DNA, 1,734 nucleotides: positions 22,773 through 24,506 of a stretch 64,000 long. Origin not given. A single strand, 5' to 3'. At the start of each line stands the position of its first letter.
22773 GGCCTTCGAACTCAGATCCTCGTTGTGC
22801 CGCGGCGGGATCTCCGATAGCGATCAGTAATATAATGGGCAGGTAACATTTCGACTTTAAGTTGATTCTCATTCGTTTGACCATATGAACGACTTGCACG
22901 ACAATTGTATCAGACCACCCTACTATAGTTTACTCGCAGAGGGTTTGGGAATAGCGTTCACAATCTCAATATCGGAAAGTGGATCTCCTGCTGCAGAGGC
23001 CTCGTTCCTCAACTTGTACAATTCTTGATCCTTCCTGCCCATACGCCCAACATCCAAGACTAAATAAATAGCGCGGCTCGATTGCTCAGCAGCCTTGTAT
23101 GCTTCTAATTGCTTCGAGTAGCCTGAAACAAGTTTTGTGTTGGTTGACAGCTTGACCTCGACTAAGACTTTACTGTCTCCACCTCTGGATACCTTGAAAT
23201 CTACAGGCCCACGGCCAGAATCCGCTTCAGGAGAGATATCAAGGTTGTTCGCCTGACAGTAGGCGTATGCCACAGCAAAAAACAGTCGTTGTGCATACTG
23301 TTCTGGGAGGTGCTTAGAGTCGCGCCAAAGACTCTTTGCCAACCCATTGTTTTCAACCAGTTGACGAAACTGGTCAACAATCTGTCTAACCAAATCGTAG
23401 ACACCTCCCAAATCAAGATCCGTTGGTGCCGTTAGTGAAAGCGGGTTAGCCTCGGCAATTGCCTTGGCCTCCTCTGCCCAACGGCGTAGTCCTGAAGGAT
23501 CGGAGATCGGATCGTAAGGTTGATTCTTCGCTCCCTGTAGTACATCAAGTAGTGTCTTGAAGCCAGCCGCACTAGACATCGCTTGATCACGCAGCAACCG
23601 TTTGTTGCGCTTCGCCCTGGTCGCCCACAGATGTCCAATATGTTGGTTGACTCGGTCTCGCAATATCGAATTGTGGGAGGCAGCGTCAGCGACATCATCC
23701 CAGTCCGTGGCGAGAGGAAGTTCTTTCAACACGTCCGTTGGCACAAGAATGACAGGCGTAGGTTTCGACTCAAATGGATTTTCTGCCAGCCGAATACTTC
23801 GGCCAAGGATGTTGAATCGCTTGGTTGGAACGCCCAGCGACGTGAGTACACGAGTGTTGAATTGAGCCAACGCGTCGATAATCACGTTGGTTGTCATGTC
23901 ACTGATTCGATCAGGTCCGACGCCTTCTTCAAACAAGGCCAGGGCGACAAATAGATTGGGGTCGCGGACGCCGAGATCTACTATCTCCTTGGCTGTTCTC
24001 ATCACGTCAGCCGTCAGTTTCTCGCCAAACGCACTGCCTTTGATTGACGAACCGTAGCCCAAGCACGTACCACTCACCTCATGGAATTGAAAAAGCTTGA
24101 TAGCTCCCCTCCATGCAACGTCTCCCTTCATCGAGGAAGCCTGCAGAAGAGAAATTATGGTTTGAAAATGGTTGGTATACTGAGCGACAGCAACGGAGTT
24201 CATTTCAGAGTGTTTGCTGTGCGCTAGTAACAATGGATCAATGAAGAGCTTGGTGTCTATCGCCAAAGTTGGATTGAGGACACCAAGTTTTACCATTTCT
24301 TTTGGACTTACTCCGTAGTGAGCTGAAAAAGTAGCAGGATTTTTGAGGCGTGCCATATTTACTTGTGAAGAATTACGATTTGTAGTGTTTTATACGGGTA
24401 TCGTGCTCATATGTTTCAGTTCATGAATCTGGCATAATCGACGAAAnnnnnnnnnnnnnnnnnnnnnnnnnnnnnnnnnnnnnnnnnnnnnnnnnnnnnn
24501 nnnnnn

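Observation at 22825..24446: Low-GC islet with one orphan 477-aa PD-(D/E)xK-like nuclease-domain protein inserted between clpB and a resident gene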

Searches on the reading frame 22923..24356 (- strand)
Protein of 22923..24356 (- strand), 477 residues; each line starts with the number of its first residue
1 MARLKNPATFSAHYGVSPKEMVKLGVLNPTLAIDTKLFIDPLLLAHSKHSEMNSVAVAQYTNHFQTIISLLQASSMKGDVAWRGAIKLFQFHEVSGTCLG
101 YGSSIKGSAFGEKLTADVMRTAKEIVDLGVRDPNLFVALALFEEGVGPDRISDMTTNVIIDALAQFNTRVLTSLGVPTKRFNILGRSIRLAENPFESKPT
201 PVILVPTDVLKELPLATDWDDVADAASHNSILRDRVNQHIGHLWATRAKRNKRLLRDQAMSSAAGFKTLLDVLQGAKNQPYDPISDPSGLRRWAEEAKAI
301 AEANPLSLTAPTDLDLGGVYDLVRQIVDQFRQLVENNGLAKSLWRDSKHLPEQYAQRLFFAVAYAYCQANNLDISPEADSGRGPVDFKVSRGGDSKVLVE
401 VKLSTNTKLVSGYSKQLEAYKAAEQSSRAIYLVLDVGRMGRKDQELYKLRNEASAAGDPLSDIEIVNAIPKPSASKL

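Call 3: search_protein_families(library=pfam, proteins=[window:22923-24356:-], max_evalue=1)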
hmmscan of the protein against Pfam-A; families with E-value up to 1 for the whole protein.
window:22923-24356:- (477 aa): 1 family
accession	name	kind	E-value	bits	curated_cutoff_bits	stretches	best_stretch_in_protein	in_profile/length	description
PF07336.16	ABATE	-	0.018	16.1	24.4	1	278-335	16-65/130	Putative stress-induced transcription regulator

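Call 4: search_protein_families(library=padloc, proteins=[window:22923-24356:-], max_evalue=1)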
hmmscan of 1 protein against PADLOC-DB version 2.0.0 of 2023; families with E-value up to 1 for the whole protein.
window:22923-24356:- (477 aa): 2 families
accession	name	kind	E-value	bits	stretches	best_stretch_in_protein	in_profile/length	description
PDLC04597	PDC-M36A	-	1.3e-10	38.7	1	29-214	26-214/457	-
PDLC04458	PDC-M15A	-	0.011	13.6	1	396-459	107-172/243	-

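Call 5: search_protein_families(library=ncbifam, proteins=[window:22923-24356:-], max_evalue=1)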
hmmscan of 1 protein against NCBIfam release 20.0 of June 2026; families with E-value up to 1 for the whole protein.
window:22923-24356:- (477 aa): 1 family
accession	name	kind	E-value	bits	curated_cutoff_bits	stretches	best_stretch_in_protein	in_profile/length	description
NF058535.1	antiphage_EruA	equivalog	3.3e-05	22.2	1000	1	337-435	1169-1271/1318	NACHT domain-containing antiphage protein EruA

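Call 6: search_solved_structures(query=window:22923-24356:-, max_evalue=10)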
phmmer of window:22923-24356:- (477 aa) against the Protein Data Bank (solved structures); distinct sequences matched with E-value up to 10: 15.
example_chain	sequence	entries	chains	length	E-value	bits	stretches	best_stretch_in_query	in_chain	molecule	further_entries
3j9w_B7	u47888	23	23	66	0.2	14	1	235-274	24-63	50S ribosomal protein bL35 | 50S ribosomal protein L35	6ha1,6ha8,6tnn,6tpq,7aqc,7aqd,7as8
5njt_s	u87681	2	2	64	0.27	13.5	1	235-273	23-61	50S ribosomal protein L35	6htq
8qpp_3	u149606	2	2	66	0.51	12.6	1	235-274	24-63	Large ribosomal subunit protein bL35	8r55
7nhn_8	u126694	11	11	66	0.61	12.4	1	238-272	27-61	50S ribosomal protein L35 | Large ribosomal subunit protein bL35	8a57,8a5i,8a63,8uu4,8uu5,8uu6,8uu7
3sr4_A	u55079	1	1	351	1.2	11.4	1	62-118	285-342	Histone-lysine N-methyltransferase, H3 lysine-79 specific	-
4er3_A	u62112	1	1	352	1.2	11.4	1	62-117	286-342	Histone-lysine N-methyltransferase, H3 lysine-79 specific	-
4er5_A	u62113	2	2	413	1.3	11.3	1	62-120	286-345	Histone-lysine N-methyltransferase, H3 lysine-79 specific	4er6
1nw3_A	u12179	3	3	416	1.3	11.3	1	62-120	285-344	histone methyltransferase DOT1L | Histone-lysine N-methyltransferase, H3 lysine-79 specific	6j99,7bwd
6nn6_K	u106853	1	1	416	1.3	11.3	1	62-120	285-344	Histone-lysine N-methyltransferase, H3 lysine-79 specific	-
6nj9_K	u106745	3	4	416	1.3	11.3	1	62-120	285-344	Histone-lysine N-methyltransferase, H3 lysine-79 specific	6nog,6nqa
3sx0_A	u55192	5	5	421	1.3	11.3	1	62-120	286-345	Histone-lysine N-methyltransferase, H3 lysine-79 specific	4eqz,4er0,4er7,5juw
4ek9_A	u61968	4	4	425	1.3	11.2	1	62-120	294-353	Histone-lysine N-methyltransferase, H3 lysine-79 specific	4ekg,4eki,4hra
3qow_A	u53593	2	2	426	1.3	11.2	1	62-120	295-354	Histone-lysine N-methyltransferase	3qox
3uwp_A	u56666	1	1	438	1.4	11.2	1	62-120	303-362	Histone-lysine N-methyltransferase, H3 lysine-79 specific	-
4wvl_A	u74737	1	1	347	1.8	10.8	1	62-114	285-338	Histone-lysine N-methyltransferase, H3 lysine-79 specific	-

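Call 7: find_homologous_proteins(query=window:22923-24356:-, max_evalue=0.001)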
Query window:22923-24356:- (477 aa): 1907 proteins with E <= 0.001 among 8000 candidates; the best 120 are listed.
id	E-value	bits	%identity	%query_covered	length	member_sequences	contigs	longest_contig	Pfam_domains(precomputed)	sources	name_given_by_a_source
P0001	0.0e+0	1058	100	100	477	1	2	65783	PF28130.1,PF28123.1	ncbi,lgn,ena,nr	ncbi:MAG: hypothetical protein IH855_00095 [Bacteroidetes bacterium]|nr:hypothetical protein [Bacter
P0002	3.9e-229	779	71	100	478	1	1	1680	PF28130.1,PF28123.1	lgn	-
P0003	3.2e-213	727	67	100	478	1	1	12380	PF28130.1,PF28123.1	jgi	jgi:hypothetical protein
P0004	4.4e-212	723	67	100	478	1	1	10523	PF28130.1,PF28123.1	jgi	-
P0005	1.7e-211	721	67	100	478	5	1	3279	PF28130.1,PF28123.1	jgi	-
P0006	1.9e-208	711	66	100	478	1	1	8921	PF28130.1,PF28123.1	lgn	-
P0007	2.7e-193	661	64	100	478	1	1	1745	PF28130.1,PF28123.1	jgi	jgi:hypothetical protein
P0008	4.8e-177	608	57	100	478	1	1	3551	PF28130.1,PF28123.1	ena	-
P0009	2.7e-174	599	57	100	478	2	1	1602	PF28130.1,PF28123.1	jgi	-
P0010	3.7e-174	598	56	100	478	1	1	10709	PF28130.1,PF28123.1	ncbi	-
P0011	4.0e-173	595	57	99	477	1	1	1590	PF28130.1,PF28123.1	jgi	jgi:hypothetical protein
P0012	4.8e-171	588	58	100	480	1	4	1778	PF28130.1,PF28123.1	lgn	-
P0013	1.0e-170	587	56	100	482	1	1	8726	PF28130.1,PF28123.1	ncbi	-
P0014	5.2e-170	585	56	100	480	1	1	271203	PF28130.1,PF28123.1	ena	-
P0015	2.9e-169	582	56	100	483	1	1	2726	PF28130.1,PF28123.1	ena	-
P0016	1.3e-168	580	57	100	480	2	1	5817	PF28130.1,PF28123.1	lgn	-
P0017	1.6e-168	580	56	100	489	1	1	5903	PF28130.1,PF28123.1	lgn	-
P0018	1.8e-167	576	56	100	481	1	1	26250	PF28130.1,PF28123.1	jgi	jgi:hypothetical protein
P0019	2.3e-167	576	55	100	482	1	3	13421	PF28130.1,PF28123.1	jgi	jgi:hypothetical protein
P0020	3.8e-167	575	55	100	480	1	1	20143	PF28130.1,PF28123.1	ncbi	-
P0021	2.0e-166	573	56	100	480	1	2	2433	PF28130.1,PF28123.1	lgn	-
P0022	2.7e-166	572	55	100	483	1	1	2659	PF28130.1,PF28123.1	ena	-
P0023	6.2e-166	571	55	100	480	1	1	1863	PF28130.1,PF28123.1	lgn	-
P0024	1.7e-165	570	55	100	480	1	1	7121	PF28130.1,PF28123.1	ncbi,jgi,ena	ncbi:MAG: hypothetical protein WCU00_08345 [Candidatus Latescibacterota bacterium]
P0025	2.5e-165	569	55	100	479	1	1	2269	PF28130.1,PF28123.1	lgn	-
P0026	2.6e-165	569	55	100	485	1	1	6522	PF28130.1,PF28123.1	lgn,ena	-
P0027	2.8e-165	569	54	100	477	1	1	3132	PF28130.1,PF28123.1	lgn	-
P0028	3.1e-165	569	55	100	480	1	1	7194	PF28130.1,PF28123.1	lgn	-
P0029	6.1e-165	568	55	100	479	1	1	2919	PF28130.1,PF28123.1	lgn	-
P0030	7.3e-165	568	55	100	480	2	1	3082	PF28130.1,PF28123.1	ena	-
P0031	1.0e-164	567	54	100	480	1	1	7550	PF28130.1,PF28123.1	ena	-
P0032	3.5e-164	565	54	100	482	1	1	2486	PF28130.1,PF28123.1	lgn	-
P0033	4.3e-164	565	54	100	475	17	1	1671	PF28130.1,PF28123.1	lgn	-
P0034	4.7e-164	565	55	100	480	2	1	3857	PF28130.1,PF28123.1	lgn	-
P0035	6.0e-164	565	54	100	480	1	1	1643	PF28130.1,PF28123.1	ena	-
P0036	6.5e-164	564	54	100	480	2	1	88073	PF28130.1,PF28123.1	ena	-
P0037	8.1e-164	564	54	100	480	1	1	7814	PF28130.1,PF28123.1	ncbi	-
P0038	1.1e-163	564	55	100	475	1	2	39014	PF28130.1,PF28123.1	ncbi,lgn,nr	ncbi:MAG: hypothetical protein Q7S46_07100 [Gallionella sp.]|nr:hypothetical protein [Gallionella sp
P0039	2.2e-163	563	56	100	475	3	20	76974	PF28130.1,PF28123.1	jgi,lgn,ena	jgi:hypothetical protein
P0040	2.5e-163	562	54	100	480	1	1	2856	PF28130.1,PF28123.1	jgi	jgi:hypothetical protein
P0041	2.5e-163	562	55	100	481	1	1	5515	PF28130.1,PF28123.1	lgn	-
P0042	5.0e-163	561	54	100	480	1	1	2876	PF28130.1,PF28123.1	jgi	jgi:hypothetical protein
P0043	6.7e-163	561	54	100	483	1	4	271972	PF28130.1,PF28123.1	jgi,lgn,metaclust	metaclust:\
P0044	7.2e-163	561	54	100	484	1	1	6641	PF28130.1,PF28123.1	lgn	-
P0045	9.1e-163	561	55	100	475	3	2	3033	PF28130.1,PF28123.1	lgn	-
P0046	1.5e-162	560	55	100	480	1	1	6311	PF28130.1,PF28123.1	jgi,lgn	jgi:hypothetical protein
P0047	1.6e-162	560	54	100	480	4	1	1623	PF28130.1,PF28123.1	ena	-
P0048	2.6e-162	559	54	100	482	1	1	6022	PF28130.1,PF28123.1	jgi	jgi:hypothetical protein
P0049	4.2e-162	558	54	100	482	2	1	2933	PF28130.1,PF28123.1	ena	-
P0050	5.7e-162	558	55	100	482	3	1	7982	PF28130.1,PF28123.1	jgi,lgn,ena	-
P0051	7.3e-162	558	55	100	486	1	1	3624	PF28130.1,PF28123.1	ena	-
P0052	7.7e-162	558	55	100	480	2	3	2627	PF28130.1,PF28123.1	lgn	-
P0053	1.3e-161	557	54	100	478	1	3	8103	PF28130.1,PF28123.1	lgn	-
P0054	1.4e-161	557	55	100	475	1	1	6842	PF28130.1,PF28123.1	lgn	-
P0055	2.2e-161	556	54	100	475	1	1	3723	PF28130.1,PF28123.1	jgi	jgi:hypothetical protein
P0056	2.2e-161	556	54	100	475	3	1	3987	PF28130.1,PF28123.1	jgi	-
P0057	2.7e-161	556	55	100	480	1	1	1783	PF28130.1,PF28123.1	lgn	-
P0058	3.3e-161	556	54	100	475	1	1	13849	PF28130.1,PF28123.1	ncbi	ncbi:MAG: hypothetical protein ABI479_10795 [Gallionella sp.]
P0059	3.7e-161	555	54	100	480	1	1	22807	PF28130.1,PF28123.1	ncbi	-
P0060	4.2e-161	555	55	100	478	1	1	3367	PF28130.1,PF28123.1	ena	-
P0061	4.4e-161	555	55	100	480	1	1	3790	PF28130.1,PF28123.1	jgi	jgi:hypothetical protein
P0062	5.7e-161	555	54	100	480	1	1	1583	PF28130.1,PF28123.1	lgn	-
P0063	7.1e-161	554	53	100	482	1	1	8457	PF28130.1,PF28123.1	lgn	-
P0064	8.2e-161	554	54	100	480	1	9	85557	PF28130.1,PF28123.1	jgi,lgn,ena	jgi:hypothetical protein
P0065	1.1e-160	554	54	100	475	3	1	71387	PF28130.1,PF28123.1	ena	-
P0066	1.4e-160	553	52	100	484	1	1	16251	PF28130.1,PF28123.1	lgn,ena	-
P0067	1.5e-160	553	52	100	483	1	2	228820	PF28130.1,PF28123.1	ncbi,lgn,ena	-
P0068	2.0e-160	553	53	100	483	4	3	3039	PF28130.1,PF28123.1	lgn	-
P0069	2.1e-160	553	55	100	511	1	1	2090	PF28130.1,PF28123.1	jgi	jgi:hypothetical protein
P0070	2.2e-160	553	53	100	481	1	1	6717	PF28130.1,PF28123.1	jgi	-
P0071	3.4e-160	552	55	100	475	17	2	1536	PF28130.1,PF28123.1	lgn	-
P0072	3.4e-160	552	54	100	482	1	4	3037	PF28130.1,PF28123.1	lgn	-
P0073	4.4e-160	552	54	100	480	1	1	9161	PF28130.1,PF28123.1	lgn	-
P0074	6.0e-160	551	55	100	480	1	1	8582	PF28130.1,PF28123.1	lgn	-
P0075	7.2e-160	551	55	100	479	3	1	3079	PF28130.1,PF28123.1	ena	-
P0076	7.6e-160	551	55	100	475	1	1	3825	PF28130.1,PF28123.1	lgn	-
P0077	9.3e-160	551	53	100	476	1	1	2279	PF28130.1,PF28123.1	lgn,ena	-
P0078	1.1e-159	551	54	100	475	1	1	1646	PF28130.1,PF28123.1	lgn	-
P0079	1.2e-159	550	53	100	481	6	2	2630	PF28130.1,PF28123.1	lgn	-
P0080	1.3e-159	550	53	100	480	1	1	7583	PF28130.1,PF28123.1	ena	-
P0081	1.4e-159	550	54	100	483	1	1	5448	PF28130.1,PF28123.1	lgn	-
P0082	1.7e-159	550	55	100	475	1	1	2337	PF28130.1,PF28123.1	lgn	-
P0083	2.5e-159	549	53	100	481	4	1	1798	PF28130.1,PF28123.1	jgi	jgi:hypothetical protein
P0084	2.8e-159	549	53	100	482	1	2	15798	PF28130.1,PF28123.1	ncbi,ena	-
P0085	3.5e-159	549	54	100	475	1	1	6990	PF28130.1,PF28123.1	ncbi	ncbi:MAG: hypothetical protein ACP5UB_12340 [Candidatus Sumerlaeaceae bacterium]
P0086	4.6e-159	548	53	100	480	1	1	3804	PF28130.1,PF28123.1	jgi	jgi:hypothetical protein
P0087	4.9e-159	548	53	100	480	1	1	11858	PF28130.1,PF28123.1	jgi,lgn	jgi:hypothetical protein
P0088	6.2e-159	548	55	100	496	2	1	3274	PF28130.1,PF28123.1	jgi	jgi:hypothetical protein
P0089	7.4e-159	548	54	100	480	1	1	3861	PF28130.1,PF28123.1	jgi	jgi:hypothetical protein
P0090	8.6e-159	548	54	100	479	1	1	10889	PF28130.1,PF28123.1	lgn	-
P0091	9.2e-159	547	53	100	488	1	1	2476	PF28130.1,PF28123.1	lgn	-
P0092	9.7e-159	547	54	100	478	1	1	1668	PF28130.1,PF28123.1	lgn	-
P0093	1.3e-158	547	54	100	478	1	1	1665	PF28130.1,PF28123.1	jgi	jgi:hypothetical protein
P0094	1.6e-158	547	53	100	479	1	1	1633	PF28130.1,PF28123.1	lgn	-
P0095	1.6e-158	547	53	100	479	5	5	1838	PF28130.1,PF28123.1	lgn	-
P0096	1.7e-158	547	54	100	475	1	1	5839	PF28130.1,PF28123.1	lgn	-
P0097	2.1e-158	546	54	100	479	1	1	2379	PF28130.1,PF28123.1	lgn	-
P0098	2.2e-158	546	53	100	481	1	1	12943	PF28130.1,PF28123.1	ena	-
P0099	2.7e-158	546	54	100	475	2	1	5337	PF28130.1,PF28123.1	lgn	-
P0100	3.2e-158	546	53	100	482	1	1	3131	PF28130.1,PF28123.1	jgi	jgi:hypothetical protein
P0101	3.9e-158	545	53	97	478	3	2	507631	PF28130.1,PF28123.1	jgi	jgi:hypothetical protein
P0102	4.0e-158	545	54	100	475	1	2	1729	PF28130.1,PF28123.1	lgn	-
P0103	5.0e-158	545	54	100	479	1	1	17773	PF28130.1,PF28123.1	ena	-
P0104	9.7e-158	544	53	100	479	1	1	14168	PF28130.1,PF28123.1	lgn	-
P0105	1.6e-157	543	51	100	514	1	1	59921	PF28130.1,PF28123.1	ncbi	ncbi:MAG: hypothetical protein V1694_06025 [Candidatus Eisenbacteria bacterium]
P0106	1.7e-157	543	51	100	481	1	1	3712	PF28130.1,PF28123.1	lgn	-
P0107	1.9e-157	543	54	100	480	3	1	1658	PF28130.1,PF28123.1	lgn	-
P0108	2.2e-157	543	54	100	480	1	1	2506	PF28130.1,PF28123.1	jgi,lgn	jgi:hypothetical protein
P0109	2.9e-157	542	52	100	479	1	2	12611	PF28130.1,PF28123.1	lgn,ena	-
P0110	3.7e-157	542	54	100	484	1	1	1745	PF28130.1,PF28123.1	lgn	-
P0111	6.0e-157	541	53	100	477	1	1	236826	PF28130.1,PF28123.1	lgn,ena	-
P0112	6.5e-157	541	52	100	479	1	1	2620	PF28130.1,PF28123.1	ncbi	ncbi:MAG: hypothetical protein ACC657_17865 [Thiohalomonadales bacterium]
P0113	9.2e-157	541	53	100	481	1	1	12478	PF28130.1,PF28123.1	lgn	-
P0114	1.1e-156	541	52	100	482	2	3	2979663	PF28130.1,PF28123.1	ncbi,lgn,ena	-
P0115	1.5e-156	540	54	100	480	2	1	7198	PF28130.1,PF28123.1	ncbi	-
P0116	1.5e-156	540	53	100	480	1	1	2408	PF28130.1,PF28123.1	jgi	jgi:hypothetical protein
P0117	1.5e-156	540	54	100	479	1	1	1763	PF28130.1,PF28123.1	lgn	-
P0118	2.0e-156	540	53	100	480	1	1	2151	PF28130.1,PF28123.1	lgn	-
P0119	2.7e-156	539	53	100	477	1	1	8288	PF28130.1,PF28123.1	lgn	-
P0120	3.0e-156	539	53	100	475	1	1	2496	PF28130.1,PF28123.1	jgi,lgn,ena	-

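Call 8: search_protein_families(library=phrogs, proteins=[window:22923-24356:-], max_evalue=1)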
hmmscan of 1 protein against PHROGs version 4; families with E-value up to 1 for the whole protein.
window:22923-24356:- (477 aa): 3 families
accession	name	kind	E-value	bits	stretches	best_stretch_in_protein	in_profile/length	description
phrog_30194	-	unknown function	2.8e-151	505.7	1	1-476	1-476/478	-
phrog_27295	-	unknown function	0.0093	15.6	1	26-178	18-165/469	-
phrog_17095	-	unknown function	0.14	13.2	1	32-83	48-99/104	-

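Call 11: find_encoding_contigs(protein=P0003, flank=6000, max_places=3)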
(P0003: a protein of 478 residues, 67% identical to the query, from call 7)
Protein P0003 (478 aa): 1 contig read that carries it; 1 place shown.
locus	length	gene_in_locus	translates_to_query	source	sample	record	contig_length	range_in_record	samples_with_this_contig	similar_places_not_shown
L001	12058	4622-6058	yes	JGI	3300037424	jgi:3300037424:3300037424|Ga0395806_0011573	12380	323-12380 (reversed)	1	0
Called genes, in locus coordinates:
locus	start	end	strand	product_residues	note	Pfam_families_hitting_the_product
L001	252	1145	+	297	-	PF02817:E3_binding, PF00198:2-oxoacid_dh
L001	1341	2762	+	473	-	PF00890:FAD_binding_2 (faint), PF01134:GIDA (weak), PF07992:Pyr_redox_2, PF12831:FAD_oxidored, PF13450:NAD_binding_8 (weak), PF13738:Pyr_redox_3 (weak), PF00070:Pyr_redox, PF02852:Pyr_redox_dim, +3 more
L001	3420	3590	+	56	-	PF00589:Phage_integrase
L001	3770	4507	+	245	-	PF14355:Abi_C (weak)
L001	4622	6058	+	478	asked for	PF28123:DUF8370, PF28130:DUF8371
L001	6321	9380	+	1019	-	PF04313:HSDR_N, PF00270:DEAD (weak), PF04851:ResIII, PF18766:SWI2_SNF2, PF22679:T1R_D3-like, PF12008:EcoR124_C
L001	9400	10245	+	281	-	PF02498:Bro-N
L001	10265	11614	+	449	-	PF01420:Methylase_S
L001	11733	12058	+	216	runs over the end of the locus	?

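Call 12: find_encoding_contigs(protein=P0114, flank=8000, max_places=3)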
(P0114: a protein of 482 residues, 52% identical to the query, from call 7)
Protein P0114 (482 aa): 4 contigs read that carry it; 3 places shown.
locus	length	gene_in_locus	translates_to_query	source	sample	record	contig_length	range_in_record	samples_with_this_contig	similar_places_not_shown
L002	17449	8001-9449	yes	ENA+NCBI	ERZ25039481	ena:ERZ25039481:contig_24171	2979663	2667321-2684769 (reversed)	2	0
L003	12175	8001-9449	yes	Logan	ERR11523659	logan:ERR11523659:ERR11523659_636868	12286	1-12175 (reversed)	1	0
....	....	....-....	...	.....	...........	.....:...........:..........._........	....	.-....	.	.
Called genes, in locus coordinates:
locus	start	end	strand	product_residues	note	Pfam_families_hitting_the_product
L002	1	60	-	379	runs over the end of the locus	PF16286:DUF4932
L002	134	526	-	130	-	-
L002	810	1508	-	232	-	PF01902:Diphthami_syn_2_N, PF28410:Diphthami_syn_2_C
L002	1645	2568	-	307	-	-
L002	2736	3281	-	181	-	-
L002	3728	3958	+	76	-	-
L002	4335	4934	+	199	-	PF00027:cNMP_binding (weak)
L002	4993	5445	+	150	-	-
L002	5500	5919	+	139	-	-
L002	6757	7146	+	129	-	PF01850:PIN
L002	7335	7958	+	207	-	-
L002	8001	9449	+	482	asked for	PF28123:DUF8370, PF28130:DUF8371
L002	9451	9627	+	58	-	-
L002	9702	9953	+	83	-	-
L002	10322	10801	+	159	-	PF08327:AHSA1 (weak)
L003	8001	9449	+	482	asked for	PF28123:DUF8370, PF28130:DUF8371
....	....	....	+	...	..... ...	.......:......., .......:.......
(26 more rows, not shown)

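Call 18: find_related_loci(query=A1, collection=genome_contigs, flank=6000)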
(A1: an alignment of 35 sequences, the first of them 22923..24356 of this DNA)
Query A1 (477 aa) in genome_contigs; peptide patterns used: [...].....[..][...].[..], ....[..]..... (x = any residue, [..] = any of these).
186 stretches matched a pattern; 161 encode a relative of the query (tblastn E <= 1e-3); the best 80 are kept; 80 distinct loci.
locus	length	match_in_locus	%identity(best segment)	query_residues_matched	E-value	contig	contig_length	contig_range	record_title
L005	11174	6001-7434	67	1-477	0e+0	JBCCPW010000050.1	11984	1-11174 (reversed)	MAG: Bacteroidota bacterium isolate P01_D01_bin.137 k141_2272501_length_11984_cov_20.6759, whole genome shotgun sequence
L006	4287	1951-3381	55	1-476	0e+0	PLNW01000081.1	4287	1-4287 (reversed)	MAG: Myxococcales bacterium isolate fen_1158 73.20120800_E1D.7_contig_60521, whole genome shotgun sequence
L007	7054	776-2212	55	1-476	7e-177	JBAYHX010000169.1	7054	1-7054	MAG: Candidatus Latescibacterota bacterium isolate SO_2016_GW1_16 scaffold20326_OW334_2016, whole genome shotgun sequenc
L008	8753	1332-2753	54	1-476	2e-171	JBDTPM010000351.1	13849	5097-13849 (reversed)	MAG: Gallionella sp. isolate cluster3_bin.199 NODE_18011_length_13849_cov_5.705669, whole genome shotgun sequence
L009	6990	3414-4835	54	1-476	4e-170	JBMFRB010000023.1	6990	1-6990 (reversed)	MAG: Candidatus Sumerlaeaceae bacterium isolate KM4344-30 NODE_3163_length_6990_cov_6.155443, whole genome shotgun seque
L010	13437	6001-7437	52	1-476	2e-167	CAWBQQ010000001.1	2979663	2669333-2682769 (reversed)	MAG: uncultured Bacteroidetes bacterium isolate MFD01828.bin.1.43 genome assembly, contig: contig_24171, whole genome sh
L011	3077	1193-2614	54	1-476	2e-176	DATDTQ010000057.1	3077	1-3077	MAG TPA_asm: Candidatus Peribacteraceae bacterium isolate SMAG_U8035 k141_392363, whole genome shotgun sequence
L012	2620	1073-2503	52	1-475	4e-178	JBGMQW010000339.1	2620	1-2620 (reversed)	MAG: Thiohalomonadales bacterium isolate N04_metabat2_bin.65 NODE_42103_length_2620_cov_5.865497, whole genome shotgun s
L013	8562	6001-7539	51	1-476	1e-166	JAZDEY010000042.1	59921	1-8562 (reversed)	MAG: Candidatus Eisenbacteria bacterium isolate MEGAHIT-group-0.172 k141_2516633, whole genome shotgun sequence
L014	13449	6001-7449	52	1-477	1e-165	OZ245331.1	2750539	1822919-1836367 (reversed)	MAG: Gammaproteobacteria bacterium isolate 55bb2312-d124-4e01-a00d-4f00c345639a genome assembly, chromosome: 1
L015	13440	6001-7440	54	3-477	9e-164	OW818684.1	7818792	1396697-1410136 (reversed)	metagenome genome assembly, chromosome: 1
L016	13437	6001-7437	52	1-476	2e-162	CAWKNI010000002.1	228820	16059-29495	MAG: uncultured delta proteobacterium isolate MFD01231.bin.1.87 genome assembly, contig: contig_29270, whole genome shot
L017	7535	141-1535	53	11-476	3e-162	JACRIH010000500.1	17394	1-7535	MAG: Planctomycetales bacterium isolate NC_groundwater_1798_Pr3_B-0.1um_60_10 SR-2_scaffold_141_3499606, whole genome sh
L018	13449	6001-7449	51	1-477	1e-160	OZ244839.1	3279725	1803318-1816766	MAG: Alphaproteobacteria bacterium isolate 6fc921c6-fbc8-4da4-8046-d56663dc60e1 genome assembly, chromosome: 1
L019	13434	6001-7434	51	1-476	1e-158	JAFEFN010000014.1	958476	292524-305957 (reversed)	MAG: Proteobacteria bacterium isolate SZAS LIN-90 LIN-619__14__length-958476, whole genome shotgun sequence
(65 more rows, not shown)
